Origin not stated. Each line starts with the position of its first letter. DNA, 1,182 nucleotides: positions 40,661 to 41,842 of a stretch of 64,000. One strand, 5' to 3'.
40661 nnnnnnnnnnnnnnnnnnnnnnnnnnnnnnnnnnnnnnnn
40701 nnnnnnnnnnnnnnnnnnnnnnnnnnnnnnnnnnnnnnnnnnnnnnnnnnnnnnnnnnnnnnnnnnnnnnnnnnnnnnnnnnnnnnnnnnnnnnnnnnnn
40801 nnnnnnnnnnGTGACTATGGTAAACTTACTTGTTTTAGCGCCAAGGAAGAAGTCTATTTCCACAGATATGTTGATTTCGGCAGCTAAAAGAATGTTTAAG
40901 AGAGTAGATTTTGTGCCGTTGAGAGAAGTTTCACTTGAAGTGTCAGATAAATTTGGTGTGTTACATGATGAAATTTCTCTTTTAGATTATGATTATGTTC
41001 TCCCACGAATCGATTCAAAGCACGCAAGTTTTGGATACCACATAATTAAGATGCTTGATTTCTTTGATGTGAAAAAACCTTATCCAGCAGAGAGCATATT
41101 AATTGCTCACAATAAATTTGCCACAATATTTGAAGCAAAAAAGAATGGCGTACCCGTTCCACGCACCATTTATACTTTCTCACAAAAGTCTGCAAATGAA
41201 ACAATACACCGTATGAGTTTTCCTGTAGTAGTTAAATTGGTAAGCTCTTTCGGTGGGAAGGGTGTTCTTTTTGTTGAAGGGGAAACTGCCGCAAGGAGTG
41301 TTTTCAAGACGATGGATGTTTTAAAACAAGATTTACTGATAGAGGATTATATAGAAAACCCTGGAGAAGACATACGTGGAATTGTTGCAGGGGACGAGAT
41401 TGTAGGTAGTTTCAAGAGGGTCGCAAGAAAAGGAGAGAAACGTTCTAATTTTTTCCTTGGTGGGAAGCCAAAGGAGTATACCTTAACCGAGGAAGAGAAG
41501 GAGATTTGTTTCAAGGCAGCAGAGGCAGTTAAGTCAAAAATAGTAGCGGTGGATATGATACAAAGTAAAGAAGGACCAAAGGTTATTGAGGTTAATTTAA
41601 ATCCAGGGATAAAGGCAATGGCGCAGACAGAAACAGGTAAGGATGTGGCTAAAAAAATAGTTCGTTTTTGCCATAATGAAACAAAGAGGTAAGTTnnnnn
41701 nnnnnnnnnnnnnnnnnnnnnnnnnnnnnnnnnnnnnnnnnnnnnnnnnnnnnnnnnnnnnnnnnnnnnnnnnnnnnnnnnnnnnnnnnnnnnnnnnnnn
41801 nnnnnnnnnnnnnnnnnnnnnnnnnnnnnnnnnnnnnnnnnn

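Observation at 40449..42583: DUF785 retropepsin-like protease + RimK ligase + catalytically degenerate RimK paralog: putative peptide-tail ligation/trimming module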

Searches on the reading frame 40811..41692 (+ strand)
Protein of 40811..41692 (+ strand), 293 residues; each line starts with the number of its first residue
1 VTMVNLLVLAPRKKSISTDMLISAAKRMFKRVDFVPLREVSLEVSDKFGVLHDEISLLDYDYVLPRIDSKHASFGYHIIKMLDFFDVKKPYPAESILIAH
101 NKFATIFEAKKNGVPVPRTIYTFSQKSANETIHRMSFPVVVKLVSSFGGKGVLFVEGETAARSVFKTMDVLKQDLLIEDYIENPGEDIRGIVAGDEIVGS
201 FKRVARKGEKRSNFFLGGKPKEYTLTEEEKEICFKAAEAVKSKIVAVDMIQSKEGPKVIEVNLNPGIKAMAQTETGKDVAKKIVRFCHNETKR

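Call 3: search_protein_families(library=pfam, proteins=[window:40811-41692:+], max_evalue=0.01)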
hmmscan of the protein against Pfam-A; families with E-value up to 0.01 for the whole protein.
window:40811-41692:+ (293 aa): 8 families
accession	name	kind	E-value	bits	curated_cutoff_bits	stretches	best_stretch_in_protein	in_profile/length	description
PF08443.16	RimK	-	2e-39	135.6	21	1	99-285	1-186/188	RimK-like ATP-grasp domain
PF02955.21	GSH-S_ATP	-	1.6e-13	50.9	23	1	116-263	12-161/175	Prokaryotic glutathione synthetase, ATP-grasp domain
PF14397.11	ATPgrasp_ST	-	2.3e-09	37.3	31.4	1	89-172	9-101/278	Sugar-transfer associated ATP-grasp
PF02655.19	ATP-grasp_3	-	1.5e-08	35.4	23.2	1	99-262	1-154/160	ATP-grasp domain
PF02222.28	ATP-grasp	-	1e-06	28.9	27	1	109-182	3-77/179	ATP-grasp domain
PF18030.7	Rimk_N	-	2.2e-06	28.3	26.4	1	5-90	2-88/94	RimK PreATP-grasp domain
PF02786.22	CPSase_L_D2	-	0.00018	21.6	19.8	1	110-185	10-93/211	Carbamoyl-phosphate synthase L chain, ATP binding domain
PF07478.18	Dala_Dala_lig_C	-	0.0019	18.1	24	0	125-266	25-177/204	D-ala D-ala ligase C-terminus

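Call 4: search_protein_families(library=ncbifam, proteins=[window:40811-41692:+], max_evalue=0.01)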
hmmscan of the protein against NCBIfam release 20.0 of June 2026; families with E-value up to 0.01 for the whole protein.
window:40811-41692:+ (293 aa): 29 families (the best 25 are shown)
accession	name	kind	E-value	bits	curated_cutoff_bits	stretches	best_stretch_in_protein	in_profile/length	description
TIGR00768.1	rimK_fam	subfamily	1.6e-51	175.3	143.4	1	6-285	2-274/276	RimK family alpha-L-glutamate ligase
NF040720.1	MptN_Meth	equivalog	1.2e-39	136.2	350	1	17-285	13-288/291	tetrahydromethanopterin:alpha-L-glutamate ligase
NF007764.0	PRK10446.1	equivalog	1.2e-37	129.8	331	1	55-291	53-290/300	30S ribosomal protein S6--L-glutamate ligase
TIGR02144.1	LysX_arch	equivalog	1.7e-36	125.8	275.6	1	58-289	46-277/281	lysine biosynthesis protein LysX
TIGR04443.1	F420_CofF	equivalog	1.4e-25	89.9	300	1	65-286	56-277/283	coenzyme gamma-F420-2:alpha-L-glutamate ligase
TIGR04356.1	grasp_GAK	hypoth_equivalog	2e-17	63.2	300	1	17-286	12-282/287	GAK system ATP-grasp enzyme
NF003573.0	PRK05246.1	equivalog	6e-16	58.1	272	1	116-290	135-312/316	glutathione synthase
TIGR02068.2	cya_phycin_syn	equivalog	8.6e-15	53.8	850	2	98-205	210-316/862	cyanophycin synthetase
NF009110.0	PRK12458.1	subfamily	2.5e-13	49.8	408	1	95-286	129-326/349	glutathione synthetase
NF010623.0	PRK14016.1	subfamily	1.1e-11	43.7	877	1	98-204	211-316/871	cyanophycin synthetase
TIGR01380.1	glut_syn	equivalog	1.3e-11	44.1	299.05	1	117-284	135-305/312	glutathione synthase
NF002378.0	PRK01372.1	subfamily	5.1e-10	38.6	243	1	98-268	97-274/305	D-alanine--D-alanine ligase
NF009402.0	PRK12767.1-1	equivalog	8.8e-08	31.3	218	1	94-184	108-196/329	carbamoyl phosphate synthase-like protein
NF002563.0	PRK02186.1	subfamily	3.3e-06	25.7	625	1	93-183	99-190/890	argininosuccinate lyase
NF002688.0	PRK02471.1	equivalog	7.7e-06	24.5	425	0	95-205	483-595/756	bifunctional glutamate--cysteine ligase GshA/glutathione synthetase GshB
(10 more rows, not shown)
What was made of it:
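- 40811..41692 (+): RimK1: a catalytically complete RimK-family ATP-grasp ligase (probable true start ATG 40817). TIGR00768 at 175.3 bits against a cut-off of 143.4; PF08443 at 2e-39; Rimk_N (calls 3, 4).
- On RimK family (TIGR00768 / PF08443): RimK1, 40811-41692: TIGR00768 at 175.3 bits against 143.4; PF08443 at 135.6 against 21; Rimk_N at 28.3 against 26.4 (calls 3, 4).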

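Call 5: search_solved_structures(query=window:40811-41692:+, max_evalue=0.001, show_alignments=3)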
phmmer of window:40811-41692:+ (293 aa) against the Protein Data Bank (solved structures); distinct sequences matched with E-value up to 0.001: 10.
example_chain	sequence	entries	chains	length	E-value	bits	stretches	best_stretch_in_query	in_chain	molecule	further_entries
7qys_A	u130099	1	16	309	1.4e-34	122.7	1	8-288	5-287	Probable alpha-L-glutamate ligase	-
7qyr_A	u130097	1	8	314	4.9e-34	121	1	7-287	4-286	Probable alpha-L-glutamate ligase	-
5zct_A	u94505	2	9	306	2.1e-32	115.6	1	56-288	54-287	Ribosomal protein S6--L-glutamate ligase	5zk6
4iwx_A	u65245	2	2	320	2.4e-32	115.4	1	56-288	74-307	Ribosomal protein S6 modification protein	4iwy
3vpd_A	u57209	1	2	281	3.1e-19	72.4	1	94-287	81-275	Ribosomal protein S6 modification protein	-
3vpb_A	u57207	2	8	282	1e-17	67.4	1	93-288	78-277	Putative acetylornithine deacetylase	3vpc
1uc8_A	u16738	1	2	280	1.7e-17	66.7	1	94-287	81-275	lysine biosynthesis enzyme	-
1uc9_A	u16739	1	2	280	2.5e-17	66.2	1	94-287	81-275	lysine biosynthesis enzyme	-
5k2m_A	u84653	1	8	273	9.1e-14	54.5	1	93-287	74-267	RimK-related lysine biosynthesis protein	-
5i47_A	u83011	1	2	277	1.5e-05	27.6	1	112-283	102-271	RimK domain protein ATP-grasp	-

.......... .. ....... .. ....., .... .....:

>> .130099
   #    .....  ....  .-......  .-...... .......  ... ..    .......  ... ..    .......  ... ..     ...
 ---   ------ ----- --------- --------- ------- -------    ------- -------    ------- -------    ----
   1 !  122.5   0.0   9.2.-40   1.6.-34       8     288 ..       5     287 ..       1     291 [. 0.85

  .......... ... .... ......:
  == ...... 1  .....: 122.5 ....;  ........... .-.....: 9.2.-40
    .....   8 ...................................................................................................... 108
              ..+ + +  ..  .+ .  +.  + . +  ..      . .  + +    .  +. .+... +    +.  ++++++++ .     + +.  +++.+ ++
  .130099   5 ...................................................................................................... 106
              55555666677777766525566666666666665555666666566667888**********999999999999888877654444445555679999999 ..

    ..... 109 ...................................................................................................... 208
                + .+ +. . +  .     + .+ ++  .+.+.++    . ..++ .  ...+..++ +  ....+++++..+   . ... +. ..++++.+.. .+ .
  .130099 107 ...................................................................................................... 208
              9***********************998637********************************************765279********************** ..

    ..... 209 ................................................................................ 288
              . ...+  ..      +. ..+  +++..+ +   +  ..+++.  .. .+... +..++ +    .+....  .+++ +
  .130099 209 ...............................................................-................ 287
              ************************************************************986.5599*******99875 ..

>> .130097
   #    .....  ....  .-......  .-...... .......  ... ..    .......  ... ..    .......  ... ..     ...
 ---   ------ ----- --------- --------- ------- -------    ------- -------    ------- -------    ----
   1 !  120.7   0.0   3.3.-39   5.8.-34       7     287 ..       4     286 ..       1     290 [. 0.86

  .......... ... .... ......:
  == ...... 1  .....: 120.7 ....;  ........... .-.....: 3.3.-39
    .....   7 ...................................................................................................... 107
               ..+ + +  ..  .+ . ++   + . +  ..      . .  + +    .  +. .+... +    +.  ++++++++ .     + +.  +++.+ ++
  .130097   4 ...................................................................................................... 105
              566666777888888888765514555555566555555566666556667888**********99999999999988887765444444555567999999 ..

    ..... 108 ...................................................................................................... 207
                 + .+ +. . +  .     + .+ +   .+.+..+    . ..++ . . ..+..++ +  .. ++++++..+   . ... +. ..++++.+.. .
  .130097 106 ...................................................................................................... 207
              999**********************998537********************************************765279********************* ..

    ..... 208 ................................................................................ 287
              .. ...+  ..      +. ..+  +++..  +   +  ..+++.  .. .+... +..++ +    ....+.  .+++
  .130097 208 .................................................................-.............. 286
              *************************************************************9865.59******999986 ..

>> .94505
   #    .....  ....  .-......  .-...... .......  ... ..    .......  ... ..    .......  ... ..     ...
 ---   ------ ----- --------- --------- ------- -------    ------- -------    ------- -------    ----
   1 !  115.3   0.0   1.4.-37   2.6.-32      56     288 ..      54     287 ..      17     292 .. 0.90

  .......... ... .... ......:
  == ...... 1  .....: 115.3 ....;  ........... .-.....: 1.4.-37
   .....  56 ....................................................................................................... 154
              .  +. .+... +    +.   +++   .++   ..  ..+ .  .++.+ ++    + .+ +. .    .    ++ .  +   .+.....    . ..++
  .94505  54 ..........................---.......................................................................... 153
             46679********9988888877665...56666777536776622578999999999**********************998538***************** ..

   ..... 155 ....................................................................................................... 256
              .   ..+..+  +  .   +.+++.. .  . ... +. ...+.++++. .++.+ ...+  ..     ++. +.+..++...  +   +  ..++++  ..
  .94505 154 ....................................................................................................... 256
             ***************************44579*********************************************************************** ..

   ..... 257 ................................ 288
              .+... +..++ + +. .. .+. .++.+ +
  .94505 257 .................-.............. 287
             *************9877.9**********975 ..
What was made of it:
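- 40811..41692 (+): 33-35% identical-range hits to RimK crystal structures at 1e-34 (call 5).
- Sulfolobus-type LysX/ArgX show that paired RimK-family paralogues can both be active (established knowledge; structures 3vpb and 3vpd appear in call 5).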

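Call 82: search_protein_families(library=padloc, proteins=[window:40811-41692:+], max_evalue=0.001)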
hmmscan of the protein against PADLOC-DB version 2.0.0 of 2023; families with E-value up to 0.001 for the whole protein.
window:40811-41692:+ (293 aa): 0 families
